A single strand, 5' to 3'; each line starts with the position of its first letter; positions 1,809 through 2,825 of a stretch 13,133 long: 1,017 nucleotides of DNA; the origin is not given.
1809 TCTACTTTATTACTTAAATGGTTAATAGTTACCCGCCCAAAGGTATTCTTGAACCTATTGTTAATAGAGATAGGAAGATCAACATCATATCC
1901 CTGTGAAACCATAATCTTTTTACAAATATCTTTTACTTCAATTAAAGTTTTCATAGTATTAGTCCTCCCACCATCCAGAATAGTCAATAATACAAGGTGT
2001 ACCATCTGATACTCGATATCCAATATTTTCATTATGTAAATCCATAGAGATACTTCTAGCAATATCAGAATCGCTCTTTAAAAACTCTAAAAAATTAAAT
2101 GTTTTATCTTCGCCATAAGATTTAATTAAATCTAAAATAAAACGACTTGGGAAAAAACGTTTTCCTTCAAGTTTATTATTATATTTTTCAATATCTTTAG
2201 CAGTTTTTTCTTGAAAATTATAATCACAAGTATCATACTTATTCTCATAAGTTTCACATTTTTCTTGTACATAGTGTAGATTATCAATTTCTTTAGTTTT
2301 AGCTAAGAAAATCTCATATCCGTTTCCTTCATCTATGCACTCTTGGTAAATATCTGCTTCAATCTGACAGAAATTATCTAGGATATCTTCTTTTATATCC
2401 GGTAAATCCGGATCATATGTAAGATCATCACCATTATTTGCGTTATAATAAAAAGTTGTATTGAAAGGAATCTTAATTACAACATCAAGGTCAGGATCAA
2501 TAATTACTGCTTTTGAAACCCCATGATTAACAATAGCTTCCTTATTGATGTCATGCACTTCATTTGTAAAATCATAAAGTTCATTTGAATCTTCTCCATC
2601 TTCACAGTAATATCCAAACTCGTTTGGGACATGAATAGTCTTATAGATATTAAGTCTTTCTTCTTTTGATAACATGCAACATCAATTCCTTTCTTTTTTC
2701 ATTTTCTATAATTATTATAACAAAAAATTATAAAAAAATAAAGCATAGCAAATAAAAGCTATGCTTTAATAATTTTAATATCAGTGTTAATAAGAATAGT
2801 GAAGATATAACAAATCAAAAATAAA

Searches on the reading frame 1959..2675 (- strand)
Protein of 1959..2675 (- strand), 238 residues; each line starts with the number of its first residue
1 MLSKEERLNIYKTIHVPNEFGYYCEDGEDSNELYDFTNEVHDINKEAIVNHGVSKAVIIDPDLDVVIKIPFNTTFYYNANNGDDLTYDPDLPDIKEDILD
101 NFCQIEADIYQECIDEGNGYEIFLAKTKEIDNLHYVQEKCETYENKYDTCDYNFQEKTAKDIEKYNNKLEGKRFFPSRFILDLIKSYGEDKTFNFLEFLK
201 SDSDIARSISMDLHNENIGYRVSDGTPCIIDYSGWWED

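Call 10: search_protein_families(library=pfam, proteins=[window:1959-2675:-], max_evalue=0.01)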
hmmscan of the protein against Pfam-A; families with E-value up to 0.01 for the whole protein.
window:1959-2675:- (238 aa): 0 families

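Call 11: search_protein_families(library=phrogs, proteins=[window:1959-2675:-], max_evalue=0.01)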
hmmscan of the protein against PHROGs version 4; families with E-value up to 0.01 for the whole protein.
window:1959-2675:- (238 aa): 0 families

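Call 19: search_dna_similar(query=window:1959-2675:-, collection=phages, mode=protein, max_rows=15, max_evalue=0.001)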
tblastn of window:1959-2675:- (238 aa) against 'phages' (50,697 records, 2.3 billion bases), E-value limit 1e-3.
No match.
